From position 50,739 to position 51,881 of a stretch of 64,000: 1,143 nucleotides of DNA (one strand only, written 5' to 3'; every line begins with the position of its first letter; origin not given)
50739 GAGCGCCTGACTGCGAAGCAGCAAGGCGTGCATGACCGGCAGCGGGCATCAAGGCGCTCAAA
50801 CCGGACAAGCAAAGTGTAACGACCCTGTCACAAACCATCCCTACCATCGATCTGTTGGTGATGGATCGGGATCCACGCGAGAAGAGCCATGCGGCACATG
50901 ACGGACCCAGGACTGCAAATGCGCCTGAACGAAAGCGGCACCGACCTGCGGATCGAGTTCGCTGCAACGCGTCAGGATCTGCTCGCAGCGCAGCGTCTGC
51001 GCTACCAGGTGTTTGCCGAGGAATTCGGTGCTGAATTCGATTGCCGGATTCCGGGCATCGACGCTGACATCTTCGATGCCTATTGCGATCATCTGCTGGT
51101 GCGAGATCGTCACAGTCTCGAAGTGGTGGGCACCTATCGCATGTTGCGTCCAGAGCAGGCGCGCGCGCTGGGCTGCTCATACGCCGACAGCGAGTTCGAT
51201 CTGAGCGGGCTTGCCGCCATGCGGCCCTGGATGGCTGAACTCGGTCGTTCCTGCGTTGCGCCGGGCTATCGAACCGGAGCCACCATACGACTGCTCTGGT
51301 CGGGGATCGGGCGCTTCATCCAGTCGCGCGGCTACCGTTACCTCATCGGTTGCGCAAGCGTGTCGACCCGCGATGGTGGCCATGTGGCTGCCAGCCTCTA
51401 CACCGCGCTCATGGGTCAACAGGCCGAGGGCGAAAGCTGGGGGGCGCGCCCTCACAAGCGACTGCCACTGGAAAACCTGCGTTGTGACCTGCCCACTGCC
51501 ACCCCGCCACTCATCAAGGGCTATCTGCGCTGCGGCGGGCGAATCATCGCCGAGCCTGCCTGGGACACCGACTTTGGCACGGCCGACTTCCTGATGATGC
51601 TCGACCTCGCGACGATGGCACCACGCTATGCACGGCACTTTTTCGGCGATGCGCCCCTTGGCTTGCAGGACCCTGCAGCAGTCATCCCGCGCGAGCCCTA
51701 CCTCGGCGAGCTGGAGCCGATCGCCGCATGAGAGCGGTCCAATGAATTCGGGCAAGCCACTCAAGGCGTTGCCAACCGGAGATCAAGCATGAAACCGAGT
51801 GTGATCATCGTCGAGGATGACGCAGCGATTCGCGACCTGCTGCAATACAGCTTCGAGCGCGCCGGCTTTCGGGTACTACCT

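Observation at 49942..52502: Putative phosphate-starvation membrane-lipid remodelling module: PlcP-like phosphoesterase + OlsB-like N-acyltransferase + orphan PhoB paralogue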

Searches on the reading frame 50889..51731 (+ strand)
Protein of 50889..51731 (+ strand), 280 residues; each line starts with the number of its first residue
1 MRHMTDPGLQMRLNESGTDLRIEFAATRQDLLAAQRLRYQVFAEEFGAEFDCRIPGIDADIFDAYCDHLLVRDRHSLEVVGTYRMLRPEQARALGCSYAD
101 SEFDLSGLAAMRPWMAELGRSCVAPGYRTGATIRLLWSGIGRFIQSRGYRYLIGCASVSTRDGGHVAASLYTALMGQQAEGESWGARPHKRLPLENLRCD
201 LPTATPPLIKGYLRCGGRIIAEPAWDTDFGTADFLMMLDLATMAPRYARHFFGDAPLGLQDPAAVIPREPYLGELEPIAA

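Call 3: search_protein_families(library=pfam, proteins=[window:50889-51731:+])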
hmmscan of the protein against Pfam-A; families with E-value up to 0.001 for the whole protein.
window:50889-51731:+ (280 aa): 1 family
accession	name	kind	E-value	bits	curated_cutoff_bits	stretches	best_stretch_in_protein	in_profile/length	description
PF13444.12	Acetyltransf_5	-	1.1e-33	116.3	22.4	1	37-138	1-102/102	Acetyltransferase (GNAT) domain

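Call 4: search_protein_families(library=ncbifam, proteins=[window:50889-51731:+])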
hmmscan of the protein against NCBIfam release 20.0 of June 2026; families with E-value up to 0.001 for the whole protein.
window:50889-51731:+ (280 aa): 4 families
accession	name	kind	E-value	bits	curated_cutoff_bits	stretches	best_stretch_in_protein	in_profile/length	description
NF052555.1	OrAlActfOlsBBRUA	equivalog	2.7e-46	158.3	320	1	20-255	23-274/278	l-ornithine N(alpha)-acyltransferase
NF052554.1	OrAlActfOlsBRHOCB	equivalog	3.6e-45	154.7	350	1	18-249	6-251/256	L-ornithine N(alpha)-acyltransferase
NF052615.1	orn_lipid_OlsF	equivalog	8.8e-18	64.2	620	1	57-161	343-452/570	bifunctional ornithine lipid synthase OlsF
TIGR03694.1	exosort_acyl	subfamily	3.6e-08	33.1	111.95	1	23-91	11-80/241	PEP-CTERM/exosortase system-associated acyltransferase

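Call 14: find_homologous_proteins(query=window:50889-51731:+)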
Query window:50889-51731:+ (280 aa): 5655 proteins with E <= 0.001 among 8000 candidates; the best 120 are listed.
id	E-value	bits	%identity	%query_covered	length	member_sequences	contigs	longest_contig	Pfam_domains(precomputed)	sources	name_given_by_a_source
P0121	1.2e-178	611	99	96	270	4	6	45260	PF13444.13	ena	-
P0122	3.4e-154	531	86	96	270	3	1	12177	PF13444.13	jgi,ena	jgi:putative hemolysin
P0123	4.7e-100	353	66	84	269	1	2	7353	PF13444.13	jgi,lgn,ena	jgi:putative hemolysin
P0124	2.6e-98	347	66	84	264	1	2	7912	PF13444.13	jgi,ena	-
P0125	6.7e-94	333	75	71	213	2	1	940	PF13444.13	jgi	jgi:putative hemolysin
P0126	1.0e-83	299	59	84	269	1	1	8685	PF13444.13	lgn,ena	-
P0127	1.0e-82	296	58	83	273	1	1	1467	PF13444.13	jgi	jgi:putative hemolysin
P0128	3.1e-80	288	54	82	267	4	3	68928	PF13444.13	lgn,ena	-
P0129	7.0e-80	287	56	84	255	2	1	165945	PF13444.13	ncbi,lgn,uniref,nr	ncbi:Putative hemolysin [Formivibrio citricus]|uniref:L-ornithine N(alpha)-acyltransferase n=1 Tax=F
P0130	9.0e-80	287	54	85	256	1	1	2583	PF13444.13,PF00583.32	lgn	-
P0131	3.1e-79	285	52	87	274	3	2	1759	PF13444.13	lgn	-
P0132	3.3e-79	285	55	83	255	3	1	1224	PF13444.13,PF21926.3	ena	-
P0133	3.5e-79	285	54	84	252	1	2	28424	PF13444.13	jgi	jgi:putative hemolysin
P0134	7.1e-79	284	56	83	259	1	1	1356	PF13444.13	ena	-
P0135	8.8e-79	283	54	85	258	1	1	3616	PF13444.13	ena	-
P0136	9.1e-79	283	56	82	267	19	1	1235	PF13444.13,PF21926.3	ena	-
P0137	1.2e-78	283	55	86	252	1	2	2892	PF13444.13,PF00583.32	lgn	-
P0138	1.4e-78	283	52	86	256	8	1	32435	PF13444.13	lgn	-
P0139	1.9e-78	282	53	86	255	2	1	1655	PF13444.13,PF21926.3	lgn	-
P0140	2.1e-78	282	55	82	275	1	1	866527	PF13444.13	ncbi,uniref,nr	ncbi:GNAT family N-acetyltransferase [Parvibium lacunae]|uniref:L-ornithine N(alpha)-acyltransferase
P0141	2.1e-78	282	53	89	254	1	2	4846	PF13444.13,PF21926.3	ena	-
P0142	2.7e-78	282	55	83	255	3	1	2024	PF13444.13,PF21926.3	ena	-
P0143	3.8e-78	281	53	84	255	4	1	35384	PF13444.13,PF21926.3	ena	-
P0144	5.5e-78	281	54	84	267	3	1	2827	PF13444.13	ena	-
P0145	6.6e-78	280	56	82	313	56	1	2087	PF13444.13,PF21926.3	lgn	-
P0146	1.0e-77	280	52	89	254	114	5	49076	PF13444.13,PF21926.3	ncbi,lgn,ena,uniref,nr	ncbi:MAG: GNAT family N-acetyltransferase [Propionivibrio sp.]|uniref:GNAT family N-acetyltransferas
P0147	1.0e-77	280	55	83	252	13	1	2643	PF13444.13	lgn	-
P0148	1.2e-77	280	56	85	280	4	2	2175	PF13444.13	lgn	-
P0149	1.4e-77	279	54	85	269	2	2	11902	PF13444.13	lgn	-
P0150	1.6e-77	279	55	83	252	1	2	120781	PF13444.13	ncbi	-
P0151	1.6e-77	279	53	83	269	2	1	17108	PF13444.13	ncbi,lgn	-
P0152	1.9e-77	279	54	83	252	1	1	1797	PF13444.13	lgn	-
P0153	2.4e-77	279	54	83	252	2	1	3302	PF13444.13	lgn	-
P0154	3.3e-77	278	52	85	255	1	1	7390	PF13444.13,PF21926.3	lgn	-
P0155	3.4e-77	278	55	83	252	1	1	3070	PF13444.13,PF21926.3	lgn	-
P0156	3.7e-77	278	53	84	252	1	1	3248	PF13444.13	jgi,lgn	jgi:putative hemolysin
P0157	3.9e-77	278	55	82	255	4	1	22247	PF13444.13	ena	-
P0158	4.7e-77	278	55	83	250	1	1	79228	PF13444.13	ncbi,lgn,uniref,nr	ncbi:GNAT family N-acetyltransferase [Andreprevotia chitinilytica]|uniref:GNAT family N-acetyltransf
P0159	5.7e-77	277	51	88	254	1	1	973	PF13444.13,PF21926.3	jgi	jgi:putative hemolysin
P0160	6.2e-77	277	52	85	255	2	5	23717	PF13444.13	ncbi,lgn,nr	ncbi:MAG: GNAT family N-acetyltransferase [Formivibrio sp.]|nr:GNAT family N-acetyltransferase [Form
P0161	8.2e-77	277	53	86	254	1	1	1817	PF13444.13,PF21926.3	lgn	-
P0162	9.6e-77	277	51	88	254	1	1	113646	PF13444.13,PF21926.3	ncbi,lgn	ncbi:MAG: GNAT family N-acyltransferase [Betaproteobacteria bacterium]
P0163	9.7e-77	277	54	84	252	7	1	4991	PF13444.13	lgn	-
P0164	1.1e-76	276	55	84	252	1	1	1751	PF13444.13,PF21926.3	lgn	-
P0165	1.2e-76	276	54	86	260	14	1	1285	PF13444.13,PF21926.3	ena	-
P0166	1.3e-76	276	51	90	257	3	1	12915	PF13444.13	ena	-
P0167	1.3e-76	276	52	85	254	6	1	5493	PF13444.13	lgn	-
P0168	1.5e-76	276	51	88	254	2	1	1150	PF13444.13,PF21926.3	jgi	jgi:putative hemolysin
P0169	1.5e-76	276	52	85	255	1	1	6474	PF13444.13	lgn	-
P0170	1.6e-76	276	53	84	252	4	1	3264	PF13444.13,PF21926.3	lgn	-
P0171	1.7e-76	276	54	83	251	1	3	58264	PF13444.13,PF21926.3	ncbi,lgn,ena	ncbi:MAG: GNAT family N-acyltransferase [Pseudomonadota bacterium]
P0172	1.7e-76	276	51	90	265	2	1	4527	PF13444.13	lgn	-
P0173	1.9e-76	276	51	86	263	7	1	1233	PF13444.13,PF21926.3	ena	-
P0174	2.0e-76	276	55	83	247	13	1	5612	PF13444.13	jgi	jgi:putative hemolysin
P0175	2.0e-76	276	52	85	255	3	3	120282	PF13444.13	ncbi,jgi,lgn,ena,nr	ncbi:MAG: family N-acetyltransferase [Proteobacteria bacterium]|nr:family N-acetyltransferase [Pseud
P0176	2.0e-76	276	52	89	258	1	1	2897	PF13444.13,PF21926.3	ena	-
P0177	2.4e-76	275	54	83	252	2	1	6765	PF13444.13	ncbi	-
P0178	2.8e-76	275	55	83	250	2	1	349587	PF13444.13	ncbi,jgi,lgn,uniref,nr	ncbi:Putative hemolysin [Andreprevotia lacus DSM 23236]|jgi:putative hemolysin|uniref:L-ornithine N(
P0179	2.9e-76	275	53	86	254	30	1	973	PF13444.13,PF21926.3,PF00583.32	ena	-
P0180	3.2e-76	275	53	84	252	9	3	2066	PF13444.13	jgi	jgi:putative hemolysin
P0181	3.3e-76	275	53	84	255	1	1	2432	PF13444.13,PF21926.3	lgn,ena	-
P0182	3.4e-76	275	53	87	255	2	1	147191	PF13444.13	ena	-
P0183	3.4e-76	275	53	86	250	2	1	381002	PF13444.13,PF21926.3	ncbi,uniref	ncbi:GNAT family N-acetyltransferase [Chitiniphilus shinanonensis]|uniref:GNAT family N-acetyltransf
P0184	3.5e-76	275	49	89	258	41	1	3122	PF13444.13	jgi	-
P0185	3.7e-76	275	56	84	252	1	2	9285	PF13444.13,PF21926.3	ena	-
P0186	4.1e-76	274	53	84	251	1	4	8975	PF13444.13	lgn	-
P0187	4.5e-76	274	49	90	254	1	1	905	PF13444.13,PF21926.3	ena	-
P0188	4.5e-76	274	55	84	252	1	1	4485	PF13444.13,PF21926.3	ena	-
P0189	6.3e-76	274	53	86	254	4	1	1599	PF13444.13,PF21926.3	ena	-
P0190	6.7e-76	274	54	83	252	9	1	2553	PF13444.13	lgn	-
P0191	6.8e-76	274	53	83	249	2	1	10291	PF13444.13,PF21926.3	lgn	-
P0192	7.2e-76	274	51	85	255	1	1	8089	PF13444.13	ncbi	-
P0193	7.2e-76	274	54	82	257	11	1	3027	PF13444.13,PF21926.3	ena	-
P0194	7.4e-76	274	52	83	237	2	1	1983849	PF13444.13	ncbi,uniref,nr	ncbi:GNAT family N-acetyltransferase [Polynucleobacter sp. 86C-FISCH]|uniref:GNAT family N-acetyltra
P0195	7.5e-76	274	53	84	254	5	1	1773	PF13444.13,PF21926.3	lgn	-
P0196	7.6e-76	274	54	83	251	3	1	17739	PF13444.13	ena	-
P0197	8.0e-76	274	55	82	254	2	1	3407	PF13444.13,PF21926.3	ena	-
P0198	8.4e-76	273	53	84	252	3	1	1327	PF13444.13,PF21926.3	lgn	-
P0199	9.0e-76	273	53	83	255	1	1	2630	PF13444.13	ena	-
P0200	9.5e-76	273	54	82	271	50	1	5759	PF13444.13,PF21926.3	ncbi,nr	ncbi:MAG: GNAT family N-acetyltransferase [Proteobacteria bacterium]|nr:GNAT family N-acetyltransfer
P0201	9.9e-76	273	55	83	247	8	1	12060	PF13444.13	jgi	jgi:putative hemolysin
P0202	1.0e-75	273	54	86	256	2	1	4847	PF13444.13,PF21926.3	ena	-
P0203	1.1e-75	273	52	85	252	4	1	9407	PF13444.13,PF21926.3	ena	-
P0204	1.1e-75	273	54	84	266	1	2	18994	PF13444.13,PF21926.3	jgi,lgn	jgi:putative hemolysin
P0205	1.2e-75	273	53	83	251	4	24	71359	PF13444.13,PF21926.3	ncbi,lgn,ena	-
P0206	1.3e-75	273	53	83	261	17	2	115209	PF13444.13,PF21926.3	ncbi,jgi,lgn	-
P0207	1.3e-75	273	53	84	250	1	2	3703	PF13444.13,PF21926.3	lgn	-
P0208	1.3e-75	273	56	82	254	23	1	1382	PF13444.13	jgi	jgi:putative hemolysin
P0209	1.4e-75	273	54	87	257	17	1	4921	PF13444.13,PF21926.3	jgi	jgi:putative hemolysin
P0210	1.4e-75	273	53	84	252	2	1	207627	PF13444.13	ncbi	ncbi:MAG: GNAT family N-acetyltransferase [Pseudomonadota bacterium]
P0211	1.7e-75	272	53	82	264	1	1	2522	PF13444.13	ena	-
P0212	1.7e-75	272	53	85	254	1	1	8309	PF13444.13,PF21926.3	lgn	-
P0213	1.8e-75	272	54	83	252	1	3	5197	PF13444.13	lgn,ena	-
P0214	1.9e-75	272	52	88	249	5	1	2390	PF13444.13,PF21926.3,PF00765.24,PF00583.32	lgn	-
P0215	1.9e-75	272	53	83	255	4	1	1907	PF13444.13,PF21926.3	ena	-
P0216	2.0e-75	272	54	83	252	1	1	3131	PF13444.13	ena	-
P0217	2.0e-75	272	54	83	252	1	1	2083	PF13444.13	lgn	-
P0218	2.0e-75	272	54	83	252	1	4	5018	PF13444.13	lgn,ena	-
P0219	2.0e-75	272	52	84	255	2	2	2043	PF13444.13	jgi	jgi:putative hemolysin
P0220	2.2e-75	272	54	83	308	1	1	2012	PF13444.13,PF21926.3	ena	-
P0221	2.3e-75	272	53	83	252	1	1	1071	PF13444.13,PF21926.3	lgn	-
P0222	2.4e-75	272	54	83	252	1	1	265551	PF13444.13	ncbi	ncbi:MAG: GNAT family N-acetyltransferase [Burkholderiales bacterium]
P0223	2.4e-75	272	52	85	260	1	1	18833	PF13444.13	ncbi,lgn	-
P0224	2.5e-75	272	51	89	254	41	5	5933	PF13444.13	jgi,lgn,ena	jgi:putative hemolysin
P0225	2.6e-75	272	53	84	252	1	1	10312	PF13444.13,PF21926.3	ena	-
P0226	2.7e-75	272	53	83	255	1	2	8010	PF13444.13,PF21926.3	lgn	-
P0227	2.7e-75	272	54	83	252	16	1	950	PF13444.13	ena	-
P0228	2.8e-75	272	51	84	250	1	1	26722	PF13444.13,PF21926.3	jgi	jgi:putative hemolysin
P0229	2.9e-75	272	53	84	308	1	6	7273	PF13444.13,PF21926.3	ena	-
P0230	3.0e-75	272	53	84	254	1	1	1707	PF13444.13,PF21926.3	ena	-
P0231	3.0e-75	272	51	83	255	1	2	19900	PF13444.13,PF21926.3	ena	-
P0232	3.4e-75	272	54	83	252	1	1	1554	PF13444.13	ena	-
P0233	3.4e-75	271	54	83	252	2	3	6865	PF13444.13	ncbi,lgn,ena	-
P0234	3.4e-75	271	54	83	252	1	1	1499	PF13444.13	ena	-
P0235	3.5e-75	271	54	83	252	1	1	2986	PF13444.13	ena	-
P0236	3.7e-75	271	53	85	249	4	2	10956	PF13444.13,PF21926.3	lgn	-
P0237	3.7e-75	271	51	83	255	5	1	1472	PF13444.13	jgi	jgi:putative hemolysin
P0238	3.7e-75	271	54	84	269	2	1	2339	PF13444.13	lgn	-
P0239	3.7e-75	271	51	84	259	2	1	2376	PF13444.13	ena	-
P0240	3.8e-75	271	54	83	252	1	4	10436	PF13444.13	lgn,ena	-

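Call 15: find_encoding_contigs(protein=P0123, flank=5000, max_places=2)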
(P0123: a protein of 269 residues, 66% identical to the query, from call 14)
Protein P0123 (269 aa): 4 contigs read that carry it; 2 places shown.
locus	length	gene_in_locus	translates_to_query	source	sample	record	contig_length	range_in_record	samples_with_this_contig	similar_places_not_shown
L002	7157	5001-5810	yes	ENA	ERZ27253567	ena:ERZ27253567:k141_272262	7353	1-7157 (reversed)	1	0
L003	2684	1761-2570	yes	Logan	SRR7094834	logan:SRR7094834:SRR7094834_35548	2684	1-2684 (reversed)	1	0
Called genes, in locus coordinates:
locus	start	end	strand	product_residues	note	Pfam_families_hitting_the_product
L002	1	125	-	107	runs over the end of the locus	?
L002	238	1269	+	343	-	PF07883:Cupin_2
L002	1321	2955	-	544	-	PF00732:GMC_oxred_N, PF01266:DAO (faint), PF00890:FAD_binding_2 (weak), PF05199:GMC_oxred_C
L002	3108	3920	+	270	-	PF00149:Metallophos, PF12850:Metallophos_2 (weak)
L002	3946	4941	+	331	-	PF13439:Glyco_transf_4, PF13579:Glyco_trans_4_4, PF00534:Glycos_transf_1, PF13692:Glyco_trans_1_4, PF20706:GT4-conflict (weak)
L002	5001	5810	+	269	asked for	PF13444:Acetyltransf_5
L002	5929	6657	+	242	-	PF00072:Response_reg, PF00486:Trans_reg_C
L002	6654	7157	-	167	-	?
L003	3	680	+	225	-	?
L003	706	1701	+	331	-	PF13439:Glyco_transf_4, PF13579:Glyco_trans_4_4, PF00534:Glycos_transf_1, PF13692:Glyco_trans_1_4, PF20706:GT4-conflict (weak)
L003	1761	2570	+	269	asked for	PF13444:Acetyltransf_5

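Call 16: find_encoding_contigs(protein=P0128, flank=5000, max_places=2)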
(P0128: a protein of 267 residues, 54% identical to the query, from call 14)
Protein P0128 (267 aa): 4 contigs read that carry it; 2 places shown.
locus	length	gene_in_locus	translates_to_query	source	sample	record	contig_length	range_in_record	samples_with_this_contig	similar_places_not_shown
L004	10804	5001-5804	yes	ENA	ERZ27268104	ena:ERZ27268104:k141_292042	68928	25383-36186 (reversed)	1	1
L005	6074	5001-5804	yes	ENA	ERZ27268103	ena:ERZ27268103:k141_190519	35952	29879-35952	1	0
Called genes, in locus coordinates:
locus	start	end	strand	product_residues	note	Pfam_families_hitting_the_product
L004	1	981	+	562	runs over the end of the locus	PF20154:LNT_N, PF00795:CN_hydrolase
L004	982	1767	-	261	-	PF00106:adh_short, PF08659:KR, PF13561:adh_short_C2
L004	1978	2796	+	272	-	PF00561:Abhydrolase_1, PF12146:Hydrolase_4, PF12697:Abhydrolase_6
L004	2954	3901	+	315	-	-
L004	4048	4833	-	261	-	PF00378:ECH_1, PF16113:ECH_2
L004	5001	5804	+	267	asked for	PF13444:Acetyltransf_5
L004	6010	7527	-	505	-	PF02541:Ppx-GppA, PF21447:Ppx-GppA_III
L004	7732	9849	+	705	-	PF13089:PP_kinase_N, PF02503:PP_kinase, PF17941:PP_kinase_C_1, PF13091:PLDc_2 (faint), PF13090:PP_kinase_C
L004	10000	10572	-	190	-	PF05076:SUFU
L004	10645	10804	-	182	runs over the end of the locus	-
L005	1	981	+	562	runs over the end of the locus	PF20154:LNT_N, PF00795:CN_hydrolase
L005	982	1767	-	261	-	PF00106:adh_short, PF08659:KR, PF13561:adh_short_C2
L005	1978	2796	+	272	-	PF00561:Abhydrolase_1, PF12146:Hydrolase_4, PF12697:Abhydrolase_6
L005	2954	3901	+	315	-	-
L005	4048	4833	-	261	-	PF00378:ECH_1, PF16113:ECH_2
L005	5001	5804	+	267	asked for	PF13444:Acetyltransf_5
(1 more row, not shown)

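Call 17: find_encoding_contigs(protein=P0140, flank=5000, max_places=2)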
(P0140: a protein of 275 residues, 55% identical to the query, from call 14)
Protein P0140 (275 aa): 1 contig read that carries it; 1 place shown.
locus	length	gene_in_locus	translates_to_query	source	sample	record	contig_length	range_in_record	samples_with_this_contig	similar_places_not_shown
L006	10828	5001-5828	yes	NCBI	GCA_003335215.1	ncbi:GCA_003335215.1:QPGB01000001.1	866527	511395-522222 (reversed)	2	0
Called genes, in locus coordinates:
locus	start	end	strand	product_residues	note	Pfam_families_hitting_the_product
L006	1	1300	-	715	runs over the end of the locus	PF19898:DUF6371 (faint), PF01751:Toprim (faint), PF12307:DUF3631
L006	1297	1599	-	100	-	PF01807:Zn_ribbon_DnaG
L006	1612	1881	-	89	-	PF05930:Phage_AlpA (weak)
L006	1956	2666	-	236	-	-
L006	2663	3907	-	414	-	PF13356:Arm-DNA-bind_3, PF22022:Phage_int_M, PF00589:Phage_integrase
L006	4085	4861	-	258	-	PF00378:ECH_1, PF16113:ECH_2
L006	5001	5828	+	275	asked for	PF13444:Acetyltransf_5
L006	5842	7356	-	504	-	PF02541:Ppx-GppA, PF21447:Ppx-GppA_III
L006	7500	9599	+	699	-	PF13089:PP_kinase_N, PF02503:PP_kinase, PF17941:PP_kinase_C_1, PF13091:PLDc_2 (faint), PF13090:PP_kinase_C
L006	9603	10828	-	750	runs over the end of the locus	PF13328:HD_4, PF04607:RelA_SpoT, PF02824:TGS, PF19296:RelA_AH, PF28438:RelA_RIS, PF01842:ACT (weak), PF13291:ACT_4, PF22629:ACT_AHAS_ss (weak)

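Call 40: search_protein_families(library=pfam, proteins=[L002:3946-4941:+])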
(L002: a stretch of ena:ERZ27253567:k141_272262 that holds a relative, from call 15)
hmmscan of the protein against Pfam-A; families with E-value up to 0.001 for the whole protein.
L002:3946-4941:+ (331 aa): 5 families
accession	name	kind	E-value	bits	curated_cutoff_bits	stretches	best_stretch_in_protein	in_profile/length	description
PF13692.12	Glyco_trans_1_4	-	2.4e-21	76.9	27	1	180-290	2-125/142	Glycosyl transferases group 1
PF13439.12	Glyco_transf_4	-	1.8e-19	70.8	28.5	1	14-165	1-169/170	Glycosyltransferase Family 4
PF00534.26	Glycos_transf_1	-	1.9e-19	70.3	26.4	1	176-287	12-138/172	Glycosyl transferases group 1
PF13579.12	Glyco_trans_4_4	-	7.8e-09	36.5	29.7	1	15-151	1-146/158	Glycosyl transferase 4-like domain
PF20706.3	GT4-conflict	-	2.5e-07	30.5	26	1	233-270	273-310/385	Family 4 Glycosyltransferase in conflict systems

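Call 41: search_protein_families(library=ncbifam, proteins=[P0140, P0129, P0128, L002:5001-5810:+], max_evalue=1e-20)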
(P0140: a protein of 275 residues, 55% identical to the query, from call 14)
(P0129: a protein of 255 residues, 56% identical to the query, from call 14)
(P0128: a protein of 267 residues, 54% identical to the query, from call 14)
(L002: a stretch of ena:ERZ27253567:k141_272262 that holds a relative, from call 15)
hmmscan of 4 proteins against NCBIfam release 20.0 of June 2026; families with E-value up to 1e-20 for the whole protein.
P0140 (275 aa): 2 families
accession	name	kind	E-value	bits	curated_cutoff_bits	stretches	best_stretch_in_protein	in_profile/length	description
NF052554.1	OrAlActfOlsBRHOCB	equivalog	1.7e-46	159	350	1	38-270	5-251/256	L-ornithine N(alpha)-acyltransferase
NF052555.1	OrAlActfOlsBBRUA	equivalog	9.9e-45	153.2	320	1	43-273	25-271/278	l-ornithine N(alpha)-acyltransferase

P0129 (255 aa): 2 families
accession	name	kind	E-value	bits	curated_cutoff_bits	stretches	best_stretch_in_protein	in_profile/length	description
NF052554.1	OrAlActfOlsBRHOCB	equivalog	2.5e-56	191.3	350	1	13-248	5-254/256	L-ornithine N(alpha)-acyltransferase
NF052555.1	OrAlActfOlsBBRUA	equivalog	3.1e-55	187.6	320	1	16-249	23-272/278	l-ornithine N(alpha)-acyltransferase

P0128 (267 aa): 2 families
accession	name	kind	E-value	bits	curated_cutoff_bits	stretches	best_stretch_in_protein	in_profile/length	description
NF052554.1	OrAlActfOlsBRHOCB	equivalog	2.4e-50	171.7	350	1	30-262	5-251/256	L-ornithine N(alpha)-acyltransferase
NF052555.1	OrAlActfOlsBBRUA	equivalog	2.3e-48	165.1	320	1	34-265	24-271/278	l-ornithine N(alpha)-acyltransferase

L002:5001-5810:+ (269 aa): 2 families
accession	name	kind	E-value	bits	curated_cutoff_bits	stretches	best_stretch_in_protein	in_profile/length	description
NF052555.1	OrAlActfOlsBBRUA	equivalog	8.8e-46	156.6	320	1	32-266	23-273/278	l-ornithine N(alpha)-acyltransferase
NF052554.1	OrAlActfOlsBRHOCB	equivalog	1.1e-43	149.9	350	1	32-262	8-252/256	L-ornithine N(alpha)-acyltransferase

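Call 42: search_solved_structures(query=window:50919-51731:+, max_evalue=1)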
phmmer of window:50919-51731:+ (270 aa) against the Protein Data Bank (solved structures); distinct sequences matched with E-value up to 1: 0.

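Call 80: predict_structure(alignment_id=A4)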
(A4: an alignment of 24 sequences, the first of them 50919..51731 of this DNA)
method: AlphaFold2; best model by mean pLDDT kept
length: 270 residues; sequences in the alignment: 24
mean_pLDDT: 85.1   pTM: 0.82
mean pLDDT of the five models: 85.1, 84.9, 84.3, 83.8, 83.1
residues with pLDDT >= 90: 170; 70-90: 60; 50-70: 12; < 50: 28
segments of 3 or more residues with pLDDT < 50: 247-270
pLDDT, mean of each block of 10 residues (from residue 1): 61 94 95 82 88 93 95 96 94 94 94 91 90 91 94 96 83 82 97 91 92 92 95 85 54 38 41
secondary structure, 60 per line:
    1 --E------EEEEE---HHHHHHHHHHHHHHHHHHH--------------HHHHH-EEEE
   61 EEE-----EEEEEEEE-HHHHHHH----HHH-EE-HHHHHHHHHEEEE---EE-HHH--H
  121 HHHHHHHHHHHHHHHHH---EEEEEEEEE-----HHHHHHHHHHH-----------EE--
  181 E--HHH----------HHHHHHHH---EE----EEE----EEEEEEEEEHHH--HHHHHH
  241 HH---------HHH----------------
elements in order: E10-14 H18-36 H51-55 E57-63 E69-76 H78-84 H96-104 E105-108 H120-137 E141-149 H155-165 H197-204 E214-216 E221-229 H235-242
